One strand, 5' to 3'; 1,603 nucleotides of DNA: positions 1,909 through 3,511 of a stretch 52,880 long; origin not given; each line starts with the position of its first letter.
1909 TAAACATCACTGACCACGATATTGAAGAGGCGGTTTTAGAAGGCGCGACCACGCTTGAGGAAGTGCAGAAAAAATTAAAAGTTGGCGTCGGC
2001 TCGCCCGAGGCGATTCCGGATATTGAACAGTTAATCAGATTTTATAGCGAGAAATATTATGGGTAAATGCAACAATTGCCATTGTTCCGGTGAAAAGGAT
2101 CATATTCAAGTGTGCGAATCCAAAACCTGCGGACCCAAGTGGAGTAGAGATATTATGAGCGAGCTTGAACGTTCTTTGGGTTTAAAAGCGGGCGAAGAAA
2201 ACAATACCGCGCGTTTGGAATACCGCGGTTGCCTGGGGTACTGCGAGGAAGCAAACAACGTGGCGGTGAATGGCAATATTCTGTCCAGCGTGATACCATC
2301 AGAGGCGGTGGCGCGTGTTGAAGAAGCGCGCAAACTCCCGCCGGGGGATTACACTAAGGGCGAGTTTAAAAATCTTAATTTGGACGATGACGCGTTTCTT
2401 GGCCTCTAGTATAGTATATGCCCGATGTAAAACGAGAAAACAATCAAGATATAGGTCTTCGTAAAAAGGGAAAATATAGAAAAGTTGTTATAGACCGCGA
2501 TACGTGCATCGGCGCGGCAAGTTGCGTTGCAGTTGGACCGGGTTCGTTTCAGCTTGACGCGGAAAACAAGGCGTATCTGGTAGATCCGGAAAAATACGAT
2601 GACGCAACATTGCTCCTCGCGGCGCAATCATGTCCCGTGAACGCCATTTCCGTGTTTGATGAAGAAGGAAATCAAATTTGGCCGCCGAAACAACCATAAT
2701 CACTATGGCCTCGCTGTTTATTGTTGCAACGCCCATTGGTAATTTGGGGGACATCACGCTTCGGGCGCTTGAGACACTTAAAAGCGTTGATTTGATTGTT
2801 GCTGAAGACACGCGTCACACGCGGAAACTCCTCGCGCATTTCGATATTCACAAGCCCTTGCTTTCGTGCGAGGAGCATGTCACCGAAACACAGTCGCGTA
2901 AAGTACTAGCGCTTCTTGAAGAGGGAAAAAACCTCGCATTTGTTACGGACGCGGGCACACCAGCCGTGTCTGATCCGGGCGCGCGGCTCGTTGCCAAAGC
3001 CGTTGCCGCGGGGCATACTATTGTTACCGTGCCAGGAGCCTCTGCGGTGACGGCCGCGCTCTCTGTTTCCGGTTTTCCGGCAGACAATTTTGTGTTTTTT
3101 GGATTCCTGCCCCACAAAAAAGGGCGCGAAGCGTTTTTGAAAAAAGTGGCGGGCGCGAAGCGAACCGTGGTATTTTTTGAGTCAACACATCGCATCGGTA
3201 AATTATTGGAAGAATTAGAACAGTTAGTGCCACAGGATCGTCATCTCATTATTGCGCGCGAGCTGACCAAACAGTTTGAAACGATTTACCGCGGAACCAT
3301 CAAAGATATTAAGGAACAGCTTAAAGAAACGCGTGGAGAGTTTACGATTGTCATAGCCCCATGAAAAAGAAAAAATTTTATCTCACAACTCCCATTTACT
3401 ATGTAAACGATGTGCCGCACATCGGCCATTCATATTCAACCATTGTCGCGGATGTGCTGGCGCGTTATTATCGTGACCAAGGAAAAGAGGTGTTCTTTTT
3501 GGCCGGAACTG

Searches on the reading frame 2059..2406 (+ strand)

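Call 28: search_protein_families(library=pfam, proteins=[window:2059-2406:+], max_evalue=0.01)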
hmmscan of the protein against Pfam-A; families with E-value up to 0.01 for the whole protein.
window:2059-2406:+ (116 aa): 1 family
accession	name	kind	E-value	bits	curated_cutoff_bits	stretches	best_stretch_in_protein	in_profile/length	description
PF01257.25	2Fe-2S_thioredx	-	4e-09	36.9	24.8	1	13-87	65-141/145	Thioredoxin-like [2Fe-2S] ferredoxin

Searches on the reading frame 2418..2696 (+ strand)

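Call 28: search_protein_families(library=pfam, proteins=[window:2418-2696:+], max_evalue=0.01)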
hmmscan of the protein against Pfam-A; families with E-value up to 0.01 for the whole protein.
window:2418-2696:+ (93 aa): 6 families
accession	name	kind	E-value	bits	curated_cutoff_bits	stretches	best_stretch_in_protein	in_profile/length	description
PF13370.11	Fer4_13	-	2.3e-10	41.4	24.5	1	25-79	1-58/58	4Fe-4S single cluster domain of Ferredoxin I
PF13459.11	Fer4_15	-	8.5e-10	39.6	22.4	1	23-79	1-66/66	4Fe-4S single cluster domain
PF06902.16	Fer4_19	-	0.00068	20.1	24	1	22-80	7-62/64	Divergent 4Fe-4S mono-cluster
PF14697.11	Fer4_21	-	0.00084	19.9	35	0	24-78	2-58/59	4Fe-4S dicluster domain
PF12838.12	Fer4_7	-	0.0014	19.5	27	0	16-39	25-47/52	4Fe-4S dicluster domain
PF13237.11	Fer4_10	-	0.0047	17.3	25.5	0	22-42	1-21/53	4Fe-4S dicluster domain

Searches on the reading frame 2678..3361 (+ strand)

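Call 28: search_protein_families(library=pfam, proteins=[window:2678-3361:+], max_evalue=0.01)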
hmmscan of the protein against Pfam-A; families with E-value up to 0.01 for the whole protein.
window:2678-3361:+ (228 aa): 1 family
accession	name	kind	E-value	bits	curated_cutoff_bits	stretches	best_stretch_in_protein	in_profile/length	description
PF00590.25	TP_methylase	-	2.7e-39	135.8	27.8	1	13-211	2-211/212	Tetrapyrrole (Corrin/Porphyrin) Methylases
